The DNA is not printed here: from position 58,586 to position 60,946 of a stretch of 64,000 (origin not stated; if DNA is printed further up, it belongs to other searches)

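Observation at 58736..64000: Cluster of exported proteins including a MYXO-CTERM-tagged FN3/MopE-repeat protein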

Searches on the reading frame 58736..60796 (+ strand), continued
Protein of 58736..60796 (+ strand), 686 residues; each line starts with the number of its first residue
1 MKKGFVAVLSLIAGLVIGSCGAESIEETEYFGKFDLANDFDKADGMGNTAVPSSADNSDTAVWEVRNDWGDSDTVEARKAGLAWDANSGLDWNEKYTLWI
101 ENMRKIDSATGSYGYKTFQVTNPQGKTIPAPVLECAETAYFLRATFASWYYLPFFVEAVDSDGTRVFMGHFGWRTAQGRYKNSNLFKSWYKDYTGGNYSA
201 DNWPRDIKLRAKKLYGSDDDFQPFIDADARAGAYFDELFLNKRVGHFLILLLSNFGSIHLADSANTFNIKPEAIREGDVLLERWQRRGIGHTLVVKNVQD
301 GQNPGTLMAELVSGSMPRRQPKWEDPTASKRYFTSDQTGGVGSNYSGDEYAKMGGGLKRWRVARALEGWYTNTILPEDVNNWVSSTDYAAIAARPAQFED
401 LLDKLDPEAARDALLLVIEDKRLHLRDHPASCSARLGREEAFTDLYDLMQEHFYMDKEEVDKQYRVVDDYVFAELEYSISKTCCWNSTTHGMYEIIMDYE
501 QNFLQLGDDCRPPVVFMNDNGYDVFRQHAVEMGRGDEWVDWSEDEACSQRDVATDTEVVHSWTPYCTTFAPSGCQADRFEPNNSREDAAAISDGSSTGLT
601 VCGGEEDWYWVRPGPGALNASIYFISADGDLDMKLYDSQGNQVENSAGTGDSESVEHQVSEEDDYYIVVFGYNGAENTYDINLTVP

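Call 25: find_encoding_contigs(protein=P0015, flank=10000, max_places=1)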
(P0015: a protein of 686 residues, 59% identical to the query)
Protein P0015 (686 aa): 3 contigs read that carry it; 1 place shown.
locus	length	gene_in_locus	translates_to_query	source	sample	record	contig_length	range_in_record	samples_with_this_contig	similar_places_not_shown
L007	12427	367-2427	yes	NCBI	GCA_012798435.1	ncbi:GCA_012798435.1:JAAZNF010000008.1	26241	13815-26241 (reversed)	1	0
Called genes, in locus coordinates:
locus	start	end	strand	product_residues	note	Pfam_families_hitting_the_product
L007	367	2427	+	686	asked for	PF04151:PPC (weak)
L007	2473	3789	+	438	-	PF01189:Methyltr_RsmB-F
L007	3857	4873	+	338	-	PF08545:ACP_syn_III, PF08541:ACP_syn_III_C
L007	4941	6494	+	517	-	PF00069:Pkinase, PF01636:APH (faint), PF07714:PK_Tyr_Ser-Thr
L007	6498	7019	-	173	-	PF16697:Yop-YscD_cpl, PF00498:FHA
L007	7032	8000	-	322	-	PF01370:Epimerase, PF02719:Polysacc_synt_2 (faint), PF04321:RmlD_sub_bind, PF16363:GDP_Man_Dehyd, PF07993:NAD_binding_4 (weak)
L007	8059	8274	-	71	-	PF07311:Dodecin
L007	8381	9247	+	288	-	PF09985:Glucodextran_C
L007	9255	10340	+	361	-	PF00005:ABC_tran, PF02463:SMC_N (faint), PF13304:AAA_21 (faint), PF17912:OB_MalK, PF08402:TOBE_2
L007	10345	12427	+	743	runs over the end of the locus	PF01547:SBP_bac_1, PF13416:SBP_bac_8, PF00528:BPD_transp_1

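Call 30: predict_structure(alignment_id=A1)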
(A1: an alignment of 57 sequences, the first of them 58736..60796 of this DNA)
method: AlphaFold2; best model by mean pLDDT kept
length: 686 residues; sequences in the alignment: 57
mean_pLDDT: 91.6   pTM: 0.76
mean pLDDT of the five models: 91.6, 91.3, 90.4, 90.3, 90.2
residues with pLDDT >= 90: 520; 70-90: 141; 50-70: 23; < 50: 2
segments of 3 or more residues with pLDDT < 50: none
pLDDT, mean of each block of 10 residues (from residue 1): 74 71 68 80 84 96 97 95 96 98 93 83 95 95 98 97 95 95 94 93 95 89 94 98 98 93 95 98 84 96 94 88 92 93 89 94 96 96 96 96 88 90 91 91 94 93 93 93 88 95 83 93 94 94 79 93 88 74 92 95 91 97 91 97 94 97 97 88 96
secondary structure, 60 per line:
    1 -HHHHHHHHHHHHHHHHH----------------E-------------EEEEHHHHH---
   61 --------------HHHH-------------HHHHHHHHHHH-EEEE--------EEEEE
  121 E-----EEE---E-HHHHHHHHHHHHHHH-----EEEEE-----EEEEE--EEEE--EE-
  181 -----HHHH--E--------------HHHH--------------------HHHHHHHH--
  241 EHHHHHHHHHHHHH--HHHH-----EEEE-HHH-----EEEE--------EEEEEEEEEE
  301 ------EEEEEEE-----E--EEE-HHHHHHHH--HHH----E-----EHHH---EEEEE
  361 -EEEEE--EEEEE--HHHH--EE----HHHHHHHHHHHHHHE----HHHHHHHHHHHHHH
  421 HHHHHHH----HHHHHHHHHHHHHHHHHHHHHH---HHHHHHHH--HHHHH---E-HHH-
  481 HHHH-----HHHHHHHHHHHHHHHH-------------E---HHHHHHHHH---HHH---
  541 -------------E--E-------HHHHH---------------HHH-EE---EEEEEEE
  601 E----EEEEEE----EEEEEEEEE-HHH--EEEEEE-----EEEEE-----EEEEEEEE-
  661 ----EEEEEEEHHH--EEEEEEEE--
elements in order: H2-18 E49-52 H53-57 H75-78 H92-102 E104-107 E116-121 E127-129 H135-149 E155-159 E165-169 E172-175 H186-189 H207-210 H231-238 H242-254 H257-260 E266-269 E279-282 E291-300 E307-313 E322-324 H326-333 E356-360 E362-366 E369-373 H376-379 H388-401 H407-427 H432-453 H457-464 H467-471 H481-484 H490-505 H523-531 H565-569 E594-601 E606-611 E616-624 E631-636 E642-646 E652-659 E665-671 E677-684

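Call 34: fold_search(model_id=the predicted structure, library=pdb)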
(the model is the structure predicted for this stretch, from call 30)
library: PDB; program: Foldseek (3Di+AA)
matches with E <= 10: 1296; with E <= 0.001: 29
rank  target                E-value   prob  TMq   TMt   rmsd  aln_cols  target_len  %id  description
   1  3jqw_C                8.0e-08  1.00  0.14  0.73   2.8       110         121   27  Crystal structure of Clostridium histolyticum colH collagenase collagen-binding domain 3 at 2 Angstrom resolution in p (released 2010-09-29)
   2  3jqw_A                1.9e-07  1.00  0.14  0.78   2.0       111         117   27  Crystal structure of Clostridium histolyticum colH collagenase collagen-binding domain 3 at 2 Angstrom resolution in p (released 2010-09-29)
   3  3jqw_B                4.2e-07  1.00  0.14  0.76   2.0       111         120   27  Crystal structure of Clostridium histolyticum colH collagenase collagen-binding domain 3 at 2 Angstrom resolution in p (released 2010-09-29)
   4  9ues_B                6.2e-07  1.00  0.12  0.20  16.3       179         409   20  Crystal structure of an inactive TKSP mutant in complex with the TKS propeptide (released 2026-02-18)
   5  3afg_B                7.8e-07  1.00  0.12  0.17  14.3       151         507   22  Crystal structure of ProN-Tk-SP from Thermococcus kodakaraensis (released 2010-08-04)
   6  3afg_A                3.7e-06  1.00  0.12  0.16   3.5       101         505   27  Crystal structure of ProN-Tk-SP from Thermococcus kodakaraensis (released 2010-08-04)
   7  1nqd_B                6.4e-06  1.00  0.13  0.72   3.0       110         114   16  CRYSTAL STRUCTURE OF CLOSTRIDIUM HISTOLYTICUM COLG COLLAGENASE COLLAGEN-BINDING DOMAIN 3B AT 1.65 ANGSTROM RESOLUTION  (released 2003-04-15)
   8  1nqd_A                6.7e-06  1.00  0.13  0.73   3.5       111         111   16  CRYSTAL STRUCTURE OF CLOSTRIDIUM HISTOLYTICUM COLG COLLAGENASE COLLAGEN-BINDING DOMAIN 3B AT 1.65 ANGSTROM RESOLUTION  (released 2003-04-15)
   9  5sv5                  7.9e-06  1.00  0.13  0.76   2.2       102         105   18  1.0 Angstrom Crystal Structure of pre-Peptidase C-terminal Domain of Collagenase from Bacillus anthracis. (released 2016-08-17)
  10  2o8o_A                7.9e-06  1.00  0.14  0.76   2.7       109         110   16  Crystal structure of Clostridium histolyticum colg collagenase collagen-binding domain 3B at 1.35 Angstrom resolution  (released 2007-12-11)
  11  7rrm_A                1.6e-05  1.00  0.12  0.67   3.4       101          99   19  Structure of the human TMED1 (p24gamma1) Golgi dynamics Domain (released 2021-10-20)
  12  4hpk_B                2.2e-05  1.00  0.13  0.71   3.2       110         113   16  Crystal structure of Clostridium histolyticum colg collagenase collagen-binding domain 3B at 1.35 Angstrom resolution  (released 2012-12-12)
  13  1nqj_B                3.5e-05  1.00  0.13  0.69   2.5       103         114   16  CRYSTAL STRUCTURE OF CLOSTRIDIUM HISTOLYTICUM COLG COLLAGENASE COLLAGEN-BINDING DOMAIN 3B AT 1.0 ANGSTROM RESOLUTION I (released 2003-04-15)
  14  1nqj_A                3.7e-05  1.00  0.13  0.78   2.5        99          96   14  CRYSTAL STRUCTURE OF CLOSTRIDIUM HISTOLYTICUM COLG COLLAGENASE COLLAGEN-BINDING DOMAIN 3B AT 1.0 ANGSTROM RESOLUTION I (released 2003-04-15)
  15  5gu5                  5.2e-05  1.00  0.12  0.67   2.9       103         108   18  Crystal structure of p24gamma2 GOLD domain determined by sulfur-SAD (released 2017-01-25)
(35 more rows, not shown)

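Call 40: search_solved_structures(query=A1, max_evalue=10)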
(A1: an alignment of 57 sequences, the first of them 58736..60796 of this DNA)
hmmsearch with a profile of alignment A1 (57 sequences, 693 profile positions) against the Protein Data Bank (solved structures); distinct sequences matched with E-value up to 10: 5.
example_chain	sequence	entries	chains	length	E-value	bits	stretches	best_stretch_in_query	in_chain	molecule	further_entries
9ues_B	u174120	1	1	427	0.022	16.3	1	617-690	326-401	Subtilisin-like serine protease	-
5sv5_A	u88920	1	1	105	0.027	16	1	590-691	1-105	Microbial collagenase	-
3afg_A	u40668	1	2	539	0.032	15.8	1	617-690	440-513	Subtilisin-like serine protease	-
3jqw_A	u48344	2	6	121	0.06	14.8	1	588-691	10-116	ColH protein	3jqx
8qby_q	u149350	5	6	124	1.5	10.3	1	325-367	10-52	NADH:ubiquinone oxidoreductase 17.2 kD subunit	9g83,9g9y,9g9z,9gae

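Call 41: search_protein_families(library=pfam, alignment_id=A1, max_evalue=1)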
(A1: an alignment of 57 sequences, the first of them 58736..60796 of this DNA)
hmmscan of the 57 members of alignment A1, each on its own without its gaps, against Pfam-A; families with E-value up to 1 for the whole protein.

A. member 1, window:58736-60796:+ (686 aa): 1 family
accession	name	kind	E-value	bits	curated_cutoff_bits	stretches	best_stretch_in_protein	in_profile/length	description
PF04151.21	PPC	-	0.0023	19.2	25.9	1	622-671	17-70/70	Bacterial pre-peptidase C-terminal domain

B. families by the number of members that match (of 57 scanned): 32 families (the first 25 are shown)
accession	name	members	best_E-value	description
PF04151.21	PPC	48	3e-18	Bacterial pre-peptidase C-terminal domain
PF05257.22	CHAP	11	0.016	CHAP domain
PF16138.10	DUF4846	6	0.00016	Domain of unknown function (4846)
PF13646.12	HEAT_2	4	0.069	HEAT repeats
PF05138.18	PaaA_PaaC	3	0.0086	Phenylacetic acid catabolic protein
PF06296.18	RelE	3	0.028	RelE toxin of RelE / RelB toxin-antitoxin system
PF18705.7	DUF5643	3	0.16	Family of unknown function (DUF5643)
PF08884.16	Flagellin_D3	2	0.0011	Flagellin D3 domain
PF18962.6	Por_Secre_tail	2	0.0024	Secretion system C-terminal sorting domain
PF21154.2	RPN7_PSMD6_C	2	0.091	26S proteasome regulatory subunit RPN7/PSMD6 C-terminal helix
PF12601.13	Rubi_NSP_C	2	0.23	Rubivirus non-structural protein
PF00526.23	Dicty_CTDC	1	0.002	Dictyostelium (slime mold) repeat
PF07172.16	GRP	1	0.002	Glycine rich protein family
PF01483.27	P_proprotein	1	0.0023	Proprotein convertase P-domain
PF03425.19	CBM_11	1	0.0059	Carbohydrate binding domain (family 11)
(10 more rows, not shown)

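Call 56: find_homologous_proteins(query=L001:13051-16872:-)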
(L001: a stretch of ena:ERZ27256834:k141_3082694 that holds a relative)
Query L001:13051-16872:- (1273 aa): 11 proteins with E <= 0.001 among 8000 candidates.
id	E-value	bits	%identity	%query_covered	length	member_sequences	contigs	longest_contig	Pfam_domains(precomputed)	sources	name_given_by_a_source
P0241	0.0e+0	2850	100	100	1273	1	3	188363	PF12969.13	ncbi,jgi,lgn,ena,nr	ncbi:MAG TPA: hypothetical protein VM425_00320 [Myxococcota bacterium]|nr:hypothetical protein [Myxo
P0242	0.0e+0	2430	86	100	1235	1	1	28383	-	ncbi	-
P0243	0.0e+0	2215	78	100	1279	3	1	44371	PF13432.13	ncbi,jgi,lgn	-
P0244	0.0e+0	1089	46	98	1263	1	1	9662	PF14559.13,PF09976.16,PF12969.13,PF13432.13,PF13428.13,PF07719.24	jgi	jgi:tetratricopeptide (TPR) repeat protein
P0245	0.0e+0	1072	45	98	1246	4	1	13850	PF14559.13,PF12969.13,PF13432.13,PF13428.13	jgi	jgi:tetratricopeptide (TPR) repeat protein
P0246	5.6e-256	871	36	99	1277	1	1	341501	PF14559.13,PF24575.2,PF13431.13,PF12969.13,PF13432.13,PF07719.24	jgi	jgi:tetratricopeptide (TPR) repeat protein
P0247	1.6e-251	856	40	98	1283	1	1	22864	PF14559.13,PF12969.13,PF13432.13,PF13428.13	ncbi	-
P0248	2.0e-26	110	25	69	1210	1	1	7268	PF14559.13,PF12969.13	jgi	-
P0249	1.3e-15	74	22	34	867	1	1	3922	PF14559.13,PF13414.13,PF00515.35,PF13428.13,PF13181.13,PF07719.24,PF01841.26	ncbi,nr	ncbi:MAG TPA: transglutaminase domain-containing protein, partial [Bryobacteraceae bacterium]|nr:tra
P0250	1.0e-14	71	26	45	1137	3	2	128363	-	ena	-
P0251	4.7e-11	59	23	56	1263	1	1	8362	PF12969.13,PF01841.26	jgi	jgi:transglutaminase-like putative cysteine protease/tetratricopeptide (TPR) repeat protein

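Call 57: find_encoding_contigs(protein=P0246, flank=10000, max_places=1)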
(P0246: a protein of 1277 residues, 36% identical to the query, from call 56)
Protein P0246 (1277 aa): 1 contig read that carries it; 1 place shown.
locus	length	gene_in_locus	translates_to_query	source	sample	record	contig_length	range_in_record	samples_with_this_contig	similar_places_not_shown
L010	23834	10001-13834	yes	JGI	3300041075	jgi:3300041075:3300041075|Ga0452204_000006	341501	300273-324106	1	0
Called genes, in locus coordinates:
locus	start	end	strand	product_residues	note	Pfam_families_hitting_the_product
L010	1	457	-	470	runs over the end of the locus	PF01637:ATPase_2, PF13173:AAA_14, PF13401:AAA_22 (weak)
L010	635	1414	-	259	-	-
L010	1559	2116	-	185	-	PF00156:Pribosyltran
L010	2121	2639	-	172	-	PF00265:TK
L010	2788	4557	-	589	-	-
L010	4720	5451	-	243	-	-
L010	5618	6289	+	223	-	-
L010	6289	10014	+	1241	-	PF24575:TPR_Slam (faint), PF12895:ANAPC3 (faint), PF13428:TPR_14 (faint), PF00515:TPR_1 (faint), PF07719:TPR_2 (faint), PF13371:TPR_9 (weak), PF12969:DUF3857, PF01841:Transglut_core, +7 more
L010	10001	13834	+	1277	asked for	PF07719:TPR_2 (faint), PF13431:TPR_17 (faint), PF13432:TPR_16 (faint), PF24575:TPR_Slam (faint), PF14559:TPR_19 (weak), PF12969:DUF3857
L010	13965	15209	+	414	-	PF13173:AAA_14, PF13635:DUF4143 (weak)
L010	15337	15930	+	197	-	PF07638:Sigma70_ECF (weak), PF04542:Sigma70_r2, PF08281:Sigma70_r4_2, PF04545:Sigma70_r4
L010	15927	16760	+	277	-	-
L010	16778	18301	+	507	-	PF00656:Peptidase_C14 (weak)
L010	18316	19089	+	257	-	-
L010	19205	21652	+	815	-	-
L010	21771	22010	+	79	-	PF01037:AsnC_trans_reg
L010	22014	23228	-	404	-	PF00072:Response_reg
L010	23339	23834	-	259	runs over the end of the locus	PF25087:GMPPB_C (faint), PF00132:Hexapep (weak), PF13720:Acetyltransf_11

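Call 65: find_related_loci(query=window:58736-60796:+, collection=genome_contigs, flank=6000)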
Query window:58736-60796:+ (686 aa) in genome_contigs; peptide patterns used: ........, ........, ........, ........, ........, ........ (x = any residue, [..] = any of these).
28 stretches matched a pattern; 16 encode a relative of the query (tblastn E <= 1e-3); 16 distinct loci.
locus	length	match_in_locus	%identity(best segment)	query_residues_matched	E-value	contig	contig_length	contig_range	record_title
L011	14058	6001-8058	95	1-686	0e+0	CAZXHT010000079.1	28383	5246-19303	MAG TPA_asm: uncultured Myxococcales bacterium isolate binchicken_co100_415 genome assembly, contig: NODE_2447_length_28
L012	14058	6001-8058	92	1-686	0e+0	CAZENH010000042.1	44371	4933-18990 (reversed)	MAG TPA_asm: uncultured Myxococcales bacterium isolate binchicken_co150_700 genome assembly, contig: NODE_1707_length_44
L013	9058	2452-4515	75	1-686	0e+0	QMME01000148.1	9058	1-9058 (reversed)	MAG: Deltaproteobacteria bacterium isolate B64_G9 B64_Guay9_scaffold_10468, whole genome shotgun sequence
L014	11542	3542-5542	73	19-686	0e+0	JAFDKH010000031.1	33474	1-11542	MAG: Deltaproteobacteria bacterium isolate Meg22_46_Bin_104 Meg22_46_Bin_104_scaffold_1121, whole genome shotgun sequenc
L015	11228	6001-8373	52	16-685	0e+0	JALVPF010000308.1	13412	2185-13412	MAG: Myxococcales bacterium isolate A3_metabat1_scaf2bin.099 A3_NODE_3206_length_13412_cov_2.000903, whole genome shotgu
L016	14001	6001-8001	51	23-686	0e+0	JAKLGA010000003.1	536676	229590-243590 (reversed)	MAG: Myxococcota bacterium isolate RA.bin29 RA.bin29_3, whole genome shotgun sequence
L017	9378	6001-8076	52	4-686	0e+0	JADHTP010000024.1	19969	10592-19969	MAG: Deltaproteobacteria bacterium isolate BS150m-G23 BS-150m-C2323, whole genome shotgun sequence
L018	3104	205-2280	51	4-686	0e+0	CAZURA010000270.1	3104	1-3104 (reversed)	MAG TPA_asm: uncultured Bacteroides sp. isolate SRP077602_co5_373 genome assembly, contig: NODE_107141_length_3104_cov_5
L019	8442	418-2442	59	12-686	0e+0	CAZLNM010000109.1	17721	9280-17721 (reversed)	MAG TPA_asm: uncultured Myxococcales bacterium isolate SRP278314_co2_58 genome assembly, contig: NODE_4216_length_17721_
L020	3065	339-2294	49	43-683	0e+0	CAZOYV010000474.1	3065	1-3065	MAG TPA_asm: uncultured Rickettsiales bacterium isolate SRP141376_co4_92 genome assembly, contig: NODE_54064_length_3065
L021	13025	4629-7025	47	6-685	0e+0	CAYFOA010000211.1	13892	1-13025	MAG TPA_asm: uncultured Rickettsiales bacterium isolate ERP019367_co1_6 genome assembly, contig: NODE_3253_length_13892_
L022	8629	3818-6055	48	53-684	0e+0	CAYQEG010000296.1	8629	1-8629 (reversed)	MAG TPA_asm: uncultured Rickettsiales bacterium isolate SRP077602_co5_496 genome assembly, contig: NODE_33591_length_862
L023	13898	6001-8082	46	1-683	0e+0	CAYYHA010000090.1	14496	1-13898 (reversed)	MAG TPA_asm: uncultured Myxococcia bacterium isolate SRP162660_co1_4 genome assembly, contig: NODE_2454_length_14496_cov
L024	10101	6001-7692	53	3-566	0e+0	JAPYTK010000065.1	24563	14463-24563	MAG: Polyangiaceae bacterium isolate PW6.metabat2.153 PW6_2771_length_24563_cov_9.644198, whole genome shotgun sequence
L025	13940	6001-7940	54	32-683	0e+0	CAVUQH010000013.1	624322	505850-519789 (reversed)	MAG: uncultured delta proteobacterium isolate MFD05684.bin.1.144 genome assembly, contig: contig_56986, whole genome sho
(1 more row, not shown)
